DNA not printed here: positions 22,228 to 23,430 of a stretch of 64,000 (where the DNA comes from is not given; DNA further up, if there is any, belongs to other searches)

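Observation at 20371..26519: Putative nitrosative/redox-stress cluster: hemerythrin, RIC/YtfE, a triple-DUF2249 protein and NMO, under the shared palindrome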

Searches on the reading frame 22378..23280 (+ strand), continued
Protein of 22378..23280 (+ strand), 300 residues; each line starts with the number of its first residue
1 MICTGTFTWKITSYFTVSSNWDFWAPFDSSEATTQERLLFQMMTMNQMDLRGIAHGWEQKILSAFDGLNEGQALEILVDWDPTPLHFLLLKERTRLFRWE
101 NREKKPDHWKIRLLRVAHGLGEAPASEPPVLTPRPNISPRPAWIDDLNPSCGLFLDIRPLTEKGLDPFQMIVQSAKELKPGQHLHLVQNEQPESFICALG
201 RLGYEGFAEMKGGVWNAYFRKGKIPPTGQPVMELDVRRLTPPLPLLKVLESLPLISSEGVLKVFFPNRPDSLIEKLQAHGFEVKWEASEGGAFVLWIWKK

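Call 29: find_homologous_proteins(query=A3, max_evalue=0.00001)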
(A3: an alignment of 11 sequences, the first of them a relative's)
Query A3 (11 sequences) (259 aa, profile of the alignment): 79 proteins with E <= 0.00001 among 8000 candidates.
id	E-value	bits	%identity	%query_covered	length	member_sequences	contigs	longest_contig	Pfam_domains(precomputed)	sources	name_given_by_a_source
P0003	9.4e-110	384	64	100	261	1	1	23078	PF10006.15,PF01206.23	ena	-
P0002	1.6e-108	380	65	100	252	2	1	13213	PF10006.15,PF01206.23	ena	-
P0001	1.7e-107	377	100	100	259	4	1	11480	PF10006.15,PF01206.23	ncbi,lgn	-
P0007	2.3e-106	373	60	100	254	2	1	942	PF10006.15,PF01206.23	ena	-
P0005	8.8e-106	371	61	100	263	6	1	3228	PF10006.15,PF01206.23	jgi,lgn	-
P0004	9.4e-106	371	64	100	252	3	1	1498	PF10006.15,PF01206.23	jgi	jgi:uncharacterized protein (DUF2249 family)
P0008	1.2e-103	364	60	100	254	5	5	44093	PF10006.15,PF01206.23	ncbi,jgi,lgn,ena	jgi:uncharacterized protein (DUF2249 family)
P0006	2.0e-101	357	62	100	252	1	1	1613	PF10006.15,PF01206.23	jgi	jgi:uncharacterized protein (DUF2249 family)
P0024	1.3e-87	311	26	97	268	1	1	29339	PF10006.15,PF01206.23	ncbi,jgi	-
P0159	4.6e-76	274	29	93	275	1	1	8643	PF10006.15,PF01206.23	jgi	jgi:uncharacterized protein (DUF2249 family)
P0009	5.2e-59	218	63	64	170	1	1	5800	PF10006.15,PF01206.23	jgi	jgi:uncharacterized protein (DUF2249 family)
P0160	1.2e-54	203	37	26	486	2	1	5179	PF01814.29,PF10006.15,PF04405.20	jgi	jgi:regulator of cell morphogenesis and NO signaling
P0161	2.4e-52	196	68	53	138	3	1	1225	PF10006.15,PF01206.23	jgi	jgi:TusA-related sulfurtransferase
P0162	3.9e-46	175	28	65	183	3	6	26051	PF10006.15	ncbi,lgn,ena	ncbi:MAG: DUF2249 domain-containing protein [Verrucomicrobiota bacterium]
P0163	5.1e-46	175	29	63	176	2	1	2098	PF10006.15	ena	-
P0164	2.4e-45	173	25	73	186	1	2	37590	PF10006.15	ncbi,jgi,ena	-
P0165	8.0e-44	168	28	63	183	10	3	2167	PF10006.15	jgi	-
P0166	6.5e-43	165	29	64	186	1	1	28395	PF10006.15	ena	-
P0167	9.0e-43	164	25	63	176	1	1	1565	PF10006.15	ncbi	-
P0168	1.1e-42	164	33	62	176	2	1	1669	PF10006.15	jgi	jgi:uncharacterized protein (DUF2249 family)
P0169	1.3e-42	164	32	62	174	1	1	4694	PF10006.15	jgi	jgi:uncharacterized protein (DUF2249 family)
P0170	5.4e-42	162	26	63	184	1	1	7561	PF10006.15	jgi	jgi:uncharacterized protein (DUF2249 family)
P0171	9.4e-42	161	28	63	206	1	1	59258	PF10006.15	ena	-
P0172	9.6e-42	161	29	67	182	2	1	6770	PF10006.15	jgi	jgi:uncharacterized protein (DUF2249 family)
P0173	2.0e-41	160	26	70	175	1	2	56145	PF10006.15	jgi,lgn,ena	-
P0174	1.1e-40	158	31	63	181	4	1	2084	PF10006.15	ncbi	-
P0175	1.8e-40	157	28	69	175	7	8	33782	PF10006.15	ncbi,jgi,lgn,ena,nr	ncbi:MAG: DUF2249 domain-containing protein [Verrucomicrobia bacterium]|nr:DUF2249 domain-containing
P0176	4.0e-40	156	39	26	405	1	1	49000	PF01814.29,PF10006.15,PF04405.20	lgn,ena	-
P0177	1.3e-39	154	28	62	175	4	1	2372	PF10006.15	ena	-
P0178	3.0e-39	153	30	26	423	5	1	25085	PF01814.29,PF10006.15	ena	-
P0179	9.6e-39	151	41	26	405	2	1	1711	PF01814.29,PF10006.15,PF04405.20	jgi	jgi:regulator of cell morphogenesis and NO signaling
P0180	7.5e-35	139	27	56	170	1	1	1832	PF10006.15,PF01206.23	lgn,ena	-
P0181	2.8e-34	137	28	61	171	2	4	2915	PF10006.15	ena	-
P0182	1.9e-32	131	28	56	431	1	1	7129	PF01814.29,PF10006.15,PF04405.20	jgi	jgi:regulator of cell morphogenesis and NO signaling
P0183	1.0e-21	95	38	20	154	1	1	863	PF10006.15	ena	-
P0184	2.9e-15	74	36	22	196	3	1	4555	PF10006.15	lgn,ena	-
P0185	7.7e-15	73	31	27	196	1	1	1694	PF10006.15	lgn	-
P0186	3.0e-11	61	25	37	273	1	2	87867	PF10006.15,PF08984.17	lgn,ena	-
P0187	8.6e-9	53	24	27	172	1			PF10006.15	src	-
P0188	1.5e-8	52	-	-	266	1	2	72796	PF01814.29,PF10006.15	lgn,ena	-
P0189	1.8e-8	52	24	27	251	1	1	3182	PF10006.15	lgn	-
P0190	2.0e-8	52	28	27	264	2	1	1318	PF01814.29,PF10006.15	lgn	-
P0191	2.4e-8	52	29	28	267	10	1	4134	PF10006.15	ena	-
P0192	2.7e-8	51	31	27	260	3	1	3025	PF01814.29,PF10006.15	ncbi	-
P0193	3.1e-8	51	35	27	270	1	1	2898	PF01814.29,PF10006.15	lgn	-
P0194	3.2e-8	51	31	27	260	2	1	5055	PF01814.29,PF10006.15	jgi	jgi:uncharacterized protein (DUF2249 family)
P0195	3.4e-8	51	28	27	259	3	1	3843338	PF10006.15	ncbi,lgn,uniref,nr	ncbi:DUF2249 domain-containing protein [Mycolicibacter icosiumassiliensis]|uniref:DUF2249 domain-con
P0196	3.9e-8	51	31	27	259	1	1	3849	PF01814.29,PF10006.15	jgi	jgi:uncharacterized protein (DUF2249 family)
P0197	4.1e-8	51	25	27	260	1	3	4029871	PF10006.15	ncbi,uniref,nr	ncbi:DUF2249 domain-containing protein [Spelaeicoccus albus]|uniref:Uncharacterized protein (DUF2249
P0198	4.4e-8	51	31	27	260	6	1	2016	PF01814.29,PF10006.15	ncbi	-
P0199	4.9e-8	51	24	27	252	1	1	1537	PF10006.15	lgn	-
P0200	5.8e-8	50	29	26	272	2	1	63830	PF01814.29,PF10006.15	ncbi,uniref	ncbi:DUF2249 domain-containing protein [Streptomyces sp. NPDC057403]|uniref:DUF2249 domain-containin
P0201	9.7e-8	50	28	26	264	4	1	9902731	PF01814.29,PF10006.15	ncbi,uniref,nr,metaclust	ncbi:DUF2249 domain-containing protein [Streptomyces sp. CdTB01]|uniref:DUF2249 domain-containing pr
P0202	1.1e-7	49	28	27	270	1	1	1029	PF01814.29,PF10006.15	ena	-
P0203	1.2e-7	49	31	27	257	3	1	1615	PF01814.29,PF10006.15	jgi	jgi:uncharacterized protein (DUF2249 family)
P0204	1.3e-7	49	27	27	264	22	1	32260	PF01814.29,PF10006.15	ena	-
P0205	1.3e-7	49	28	27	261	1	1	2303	PF01814.29,PF10006.15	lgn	-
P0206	1.6e-7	49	29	27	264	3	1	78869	PF01814.29,PF10006.15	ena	-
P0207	1.6e-7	49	29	26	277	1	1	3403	PF01814.29,PF10006.15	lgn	-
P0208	1.8e-7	49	30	27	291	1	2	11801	PF01814.29,PF10006.15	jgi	jgi:uncharacterized protein (DUF2249 family)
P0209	1.8e-7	49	25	27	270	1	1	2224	PF01814.29,PF10006.15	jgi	jgi:uncharacterized protein (DUF2249 family)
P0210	2.3e-7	48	-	-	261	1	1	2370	PF10006.15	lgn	-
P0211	2.4e-7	48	26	27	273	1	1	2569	PF01814.29,PF10006.15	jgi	jgi:uncharacterized protein (DUF2249 family)/iron-sulfur cluster repair protein YtfE (RIC family)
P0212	3.1e-7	48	29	27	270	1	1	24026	PF01814.29,PF10006.15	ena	-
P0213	4.5e-7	47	25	27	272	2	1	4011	PF01814.29,PF10006.15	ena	-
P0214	4.6e-7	47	26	29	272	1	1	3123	PF01814.29,PF10006.15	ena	-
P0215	7.8e-7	47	30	27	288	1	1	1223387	PF01814.29,PF10006.15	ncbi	ncbi:MAG: DUF2249 domain-containing protein [Kineosporiaceae bacterium]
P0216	8.7e-7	47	27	27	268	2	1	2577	PF01814.29,PF10006.15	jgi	jgi:uncharacterized protein (DUF2249 family)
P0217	9.6e-7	46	26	27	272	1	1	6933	PF01814.29,PF10006.15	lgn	-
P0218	1.4e-6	46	28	27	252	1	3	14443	PF01814.29,PF10006.15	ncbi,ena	-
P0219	1.6e-6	46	26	27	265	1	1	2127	PF01814.29,PF10006.15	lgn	-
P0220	2.1e-6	45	24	27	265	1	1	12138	PF01814.29,PF10006.15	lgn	-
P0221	2.3e-6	45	29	25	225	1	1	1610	PF10006.15,PF07883.18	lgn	-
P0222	4.4e-6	44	25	27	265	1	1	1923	PF01814.29,PF10006.15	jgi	jgi:uncharacterized protein (DUF2249 family)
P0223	4.5e-6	44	25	27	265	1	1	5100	PF01814.29,PF10006.15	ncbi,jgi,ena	ncbi:MAG: DUF2249 domain-containing protein [Nocardioides sp.]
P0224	4.5e-6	44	28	27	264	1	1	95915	PF01814.29,PF10006.15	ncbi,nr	ncbi:MAG TPA: DUF2249 domain-containing protein [Marmoricola sp.]|nr:DUF2249 domain-containing prote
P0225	4.5e-6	44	25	27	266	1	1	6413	PF01814.29,PF10006.15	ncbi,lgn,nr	ncbi:MAG: DUF2249 domain-containing protein [Nocardioides sp.]|nr:DUF2249 domain-containing protein 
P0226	6.0e-6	44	26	26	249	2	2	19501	PF01814.29,PF10006.15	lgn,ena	-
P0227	7.3e-6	43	-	-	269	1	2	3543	PF10006.15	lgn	-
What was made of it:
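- The fusions of A modules to RIC (call 29) point to a direct physical partnership with the di-iron protein. RIC-DUF2249 fusions exist (call 29).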

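Call 31: find_encoding_contigs(protein=P0024, flank=6000, max_places=2)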
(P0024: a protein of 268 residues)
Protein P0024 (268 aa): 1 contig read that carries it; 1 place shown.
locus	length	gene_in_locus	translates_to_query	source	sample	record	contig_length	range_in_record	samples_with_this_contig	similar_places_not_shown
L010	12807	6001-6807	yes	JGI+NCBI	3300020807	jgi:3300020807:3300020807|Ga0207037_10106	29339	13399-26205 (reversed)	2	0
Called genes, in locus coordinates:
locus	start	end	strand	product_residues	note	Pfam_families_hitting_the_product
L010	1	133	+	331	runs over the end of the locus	-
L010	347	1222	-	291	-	PF04055:Radical_SAM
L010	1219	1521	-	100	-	-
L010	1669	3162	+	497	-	PF02550:AcetylCoA_hydro, PF13336:AcetylCoA_hyd_C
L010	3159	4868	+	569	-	PF00390:malic, PF03949:Malic_M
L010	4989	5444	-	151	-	PF11026:DUF2721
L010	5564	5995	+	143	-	-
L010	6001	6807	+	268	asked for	PF10006:DUF2249, PF01206:TusA (faint), PF10006:DUF2249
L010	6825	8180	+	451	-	PF00115:COX1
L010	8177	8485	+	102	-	PF01883:FeS_assembly_P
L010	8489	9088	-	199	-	-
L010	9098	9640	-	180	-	-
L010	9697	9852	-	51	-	-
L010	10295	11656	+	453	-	-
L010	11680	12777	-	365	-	PF13439:Glyco_transf_4, PF00534:Glycos_transf_1, PF13692:Glyco_trans_1_4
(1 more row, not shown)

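Call 32: find_encoding_contigs(protein=P0159, flank=6000, max_places=2)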
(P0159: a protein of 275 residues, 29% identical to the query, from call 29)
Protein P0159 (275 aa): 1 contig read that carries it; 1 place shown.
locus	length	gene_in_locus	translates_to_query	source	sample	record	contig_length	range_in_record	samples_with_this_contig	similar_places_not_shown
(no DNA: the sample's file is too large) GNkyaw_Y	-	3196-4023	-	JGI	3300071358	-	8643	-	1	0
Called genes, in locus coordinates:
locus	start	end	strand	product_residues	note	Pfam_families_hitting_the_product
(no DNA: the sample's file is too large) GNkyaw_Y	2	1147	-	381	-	PF06925:MGDG_synth, PF00534:Glycos_transf_1, PF04101:Glyco_tran_28_C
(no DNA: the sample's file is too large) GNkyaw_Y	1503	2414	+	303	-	PF04055:Radical_SAM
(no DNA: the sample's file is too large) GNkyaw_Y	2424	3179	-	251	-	PF00027:cNMP_binding, PF13545:HTH_Crp_2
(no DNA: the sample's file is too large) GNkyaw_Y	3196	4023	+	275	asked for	PF10006:DUF2249, PF01206:TusA (weak), PF10006:DUF2249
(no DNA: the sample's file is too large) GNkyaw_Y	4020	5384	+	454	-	PF00115:COX1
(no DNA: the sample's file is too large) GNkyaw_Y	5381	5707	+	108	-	PF01883:FeS_assembly_P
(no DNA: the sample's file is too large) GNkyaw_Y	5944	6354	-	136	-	PF02391:MoaE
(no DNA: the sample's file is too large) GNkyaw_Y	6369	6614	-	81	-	PF02597:ThiS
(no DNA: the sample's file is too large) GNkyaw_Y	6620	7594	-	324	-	PF04055:Radical_SAM, PF06463:Mob_synth_C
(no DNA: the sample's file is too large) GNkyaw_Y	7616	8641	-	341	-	?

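Call 33: find_encoding_contigs(protein=P0175, flank=6000, max_places=3)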
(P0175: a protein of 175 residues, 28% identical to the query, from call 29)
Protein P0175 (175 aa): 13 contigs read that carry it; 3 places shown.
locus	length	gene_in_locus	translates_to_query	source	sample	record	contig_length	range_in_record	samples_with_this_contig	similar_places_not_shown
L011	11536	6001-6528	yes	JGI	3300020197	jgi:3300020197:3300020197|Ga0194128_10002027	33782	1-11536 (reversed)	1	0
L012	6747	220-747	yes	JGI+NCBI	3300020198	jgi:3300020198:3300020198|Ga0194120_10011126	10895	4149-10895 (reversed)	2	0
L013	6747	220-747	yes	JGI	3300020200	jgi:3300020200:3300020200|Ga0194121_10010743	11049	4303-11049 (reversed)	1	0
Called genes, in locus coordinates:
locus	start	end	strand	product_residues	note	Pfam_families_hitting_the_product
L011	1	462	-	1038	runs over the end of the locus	PF17132:Glyco_hydro_106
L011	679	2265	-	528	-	PF14307:Glyco_tran_WbsX (faint), PF16402:DUF5010, PF16317:Glyco_hydro_99 (weak)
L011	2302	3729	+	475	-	PF01120:Alpha_L_fucos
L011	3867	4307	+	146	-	PF03473:MOSC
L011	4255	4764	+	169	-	-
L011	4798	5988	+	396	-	PF00150:Cellulase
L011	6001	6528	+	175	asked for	PF10006:DUF2249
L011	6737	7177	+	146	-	PF01322:Cytochrom_C_2 (weak)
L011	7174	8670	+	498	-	-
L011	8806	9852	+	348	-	PF09990:DUF2231, PF13442:Cytochrome_CBB3 (weak), PF07635:PSCyt1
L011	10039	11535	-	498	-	?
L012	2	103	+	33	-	?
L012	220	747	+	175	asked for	PF10006:DUF2249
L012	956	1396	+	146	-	PF01322:Cytochrom_C_2 (weak)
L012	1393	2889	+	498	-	-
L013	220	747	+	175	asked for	PF10006:DUF2249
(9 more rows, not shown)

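Call 35: search_protein_families(library=ncbifam, proteins=[window:22501-23277:+], max_evalue=0.001)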
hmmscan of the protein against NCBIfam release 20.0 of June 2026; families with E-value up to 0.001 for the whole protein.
window:22501-23277:+ (259 aa): 0 families

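Call 44: search_dna_similar(query=window:22501-23277:+, collection=plasmids, mode=protein, max_evalue=0.01, max_rows=30)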
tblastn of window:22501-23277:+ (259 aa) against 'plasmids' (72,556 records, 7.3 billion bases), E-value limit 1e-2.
Records with a match: 187; places in all: 187; records where one place covers at least 80% of the query: 2.
Best place of each record, by identity: <60% 187.
By first word of the organism name: Ralstonia 103; Sinorhizobium 34; Agrobacterium 17; Thermus 15; Rhizobium 5; Mesorhizobium 3; Shinella 3; Cupriavidus 2; Halomicrobium 2; Allorhizobium 1; and 2 more.
By predicted mobility (MOB-suite, as given by PLSDB): mobilizable 98; non-mobilizable 49; conjugative 40.
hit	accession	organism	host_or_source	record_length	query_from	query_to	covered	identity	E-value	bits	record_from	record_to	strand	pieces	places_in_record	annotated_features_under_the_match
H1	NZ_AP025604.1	Thermus thermophilus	-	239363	6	194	73%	33.7%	1e-4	96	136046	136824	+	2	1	DUF2249 domain-containing protein (x2)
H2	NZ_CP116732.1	Agrobacterium tumefaciens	Gaillardia,cell culture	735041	3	241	92%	26.4%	2e-8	62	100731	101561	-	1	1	DUF2249 domain-containing protein (x2)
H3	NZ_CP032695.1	Rhizobium jaguaris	Calliandra grandiflora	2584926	7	241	91%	25.4%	1e-6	57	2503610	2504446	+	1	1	none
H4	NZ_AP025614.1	Thermus thermophilus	-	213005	6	180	68%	33.3%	8e-4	94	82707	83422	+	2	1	DUF2249 domain-containing protein (x2)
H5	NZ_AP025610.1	Thermus thermophilus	-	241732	6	180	68%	33.3%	8e-4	94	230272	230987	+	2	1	DUF2249 domain-containing protein (x2)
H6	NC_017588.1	Thermus thermophilus JL-18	-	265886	6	194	64%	32.6%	7e-3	90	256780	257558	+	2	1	DUF2249 domain-containing protein (x2)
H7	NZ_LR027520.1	Thermus thermophilus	-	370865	6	183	64%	32.4%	1e-4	96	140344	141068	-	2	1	DUF2249 domain-containing protein (x2)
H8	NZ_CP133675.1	Agrobacterium pusense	Vaccinium sp.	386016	3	178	68%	30.1%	1e-7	60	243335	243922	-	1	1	DUF2249 domain-containing protein (x2)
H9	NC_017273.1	Thermus thermophilus SG0.5JP17-16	-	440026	6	180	63%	32.3%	3e-3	91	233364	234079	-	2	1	DUF2249 domain-containing protein (x2)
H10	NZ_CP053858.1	Agrobacterium pusense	Fusarium oxysporum f. sp. ...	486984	3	178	68%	29.6%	2e-8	62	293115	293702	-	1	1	DUF2249 domain-containing protein (x2)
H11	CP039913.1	Agrobacterium tumefaciens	-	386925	3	178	68%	29.4%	7e-7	57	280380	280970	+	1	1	DUF2249 domain-containing protein (x2)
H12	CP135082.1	Agrobacterium pusense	Single cell,Heavy rainforest soil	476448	3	178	68%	29.1%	3e-8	61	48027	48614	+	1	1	record has no annotation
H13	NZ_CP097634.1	Agrobacterium pusense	mixed culture,Seaside Soil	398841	3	178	68%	29.1%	4e-8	61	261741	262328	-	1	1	DUF2249 domain-containing protein (x2)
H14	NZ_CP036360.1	Agrobacterium sp. 33MFTa1.1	Thlaspi arvense,cell culture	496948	3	178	68%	29.1%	7e-8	60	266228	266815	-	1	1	DUF2249 domain-containing protein (x2)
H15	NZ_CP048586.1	Agrobacterium pusense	walnut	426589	3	178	68%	29.1%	1e-7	60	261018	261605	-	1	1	DUF2249 domain-containing protein (x2)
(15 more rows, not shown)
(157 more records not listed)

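Call 46: get_annotated_region(hit=H6, flank=7000)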
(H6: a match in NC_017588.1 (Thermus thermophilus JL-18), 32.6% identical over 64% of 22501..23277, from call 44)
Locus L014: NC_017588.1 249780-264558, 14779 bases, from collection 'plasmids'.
description: Thermus thermophilus JL-18 plasmid pTTJL1801, complete sequence
organism: Thermus thermophilus JL-18 (NCBI taxid 798128)
taxonomy: Bacteria; Deinococcota; Deinococci; Thermales; Thermaceae; Thermus; Thermus thermophilus; Thermus thermophilus JL-18
host: -; source: -; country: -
typing (MOB-suite, as given by PLSDB): non-mobilizable; replicon rep_cluster_1121
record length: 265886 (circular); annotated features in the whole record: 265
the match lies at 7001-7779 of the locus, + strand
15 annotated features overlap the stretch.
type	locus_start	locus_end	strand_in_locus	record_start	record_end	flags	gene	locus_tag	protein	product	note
CDS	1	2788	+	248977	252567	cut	-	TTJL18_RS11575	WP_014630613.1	nitrate reductase subunit alpha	GO:0009061 - anaerobic respiration [Evidence IEA]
CDS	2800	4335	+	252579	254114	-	narH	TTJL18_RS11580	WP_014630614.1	nitrate reductase subunit beta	GO:0009061 - anaerobic respiration [Evidence IEA]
CDS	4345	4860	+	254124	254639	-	-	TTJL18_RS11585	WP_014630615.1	molecular chaperone TorD family protein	-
CDS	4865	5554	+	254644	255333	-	narI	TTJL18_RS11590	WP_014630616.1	respiratory nitrate reductase subunit gamma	GO:0019645 - anaerobic electron transport chain [Evidence IEA]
CDS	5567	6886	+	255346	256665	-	-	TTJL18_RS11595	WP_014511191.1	MFS transporter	GO:0055085 - transmembrane transport [Evidence IEA]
CDS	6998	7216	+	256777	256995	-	-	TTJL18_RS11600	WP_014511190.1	DUF2249 domain-containing protein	-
CDS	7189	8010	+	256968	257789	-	-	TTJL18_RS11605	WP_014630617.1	DUF2249 domain-containing protein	-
CDS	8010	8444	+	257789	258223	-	-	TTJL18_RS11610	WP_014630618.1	hypothetical protein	-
CDS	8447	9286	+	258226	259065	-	-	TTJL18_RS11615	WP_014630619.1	protoglobin domain-containing protein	-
CDS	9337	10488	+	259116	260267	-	-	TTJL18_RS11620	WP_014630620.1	hypothetical protein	-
CDS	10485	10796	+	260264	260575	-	-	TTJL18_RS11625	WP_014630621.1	metal-sulfur cluster assembly factor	-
CDS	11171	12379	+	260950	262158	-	-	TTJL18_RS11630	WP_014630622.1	multidrug effflux MFS transporter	GO:0055085 - transmembrane transport [Evidence IEA]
CDS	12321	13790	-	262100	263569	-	-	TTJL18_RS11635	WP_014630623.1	Na/Pi cotransporter family protein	-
CDS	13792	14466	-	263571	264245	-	-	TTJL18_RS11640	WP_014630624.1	glycerophosphodiester phosphodiesterase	-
CDS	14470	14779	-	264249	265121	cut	-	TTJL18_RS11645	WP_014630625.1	MurR/RpiR family transcriptional regulator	GO:0006355 - regulation of DNA-templated transcription [Evidence IEA]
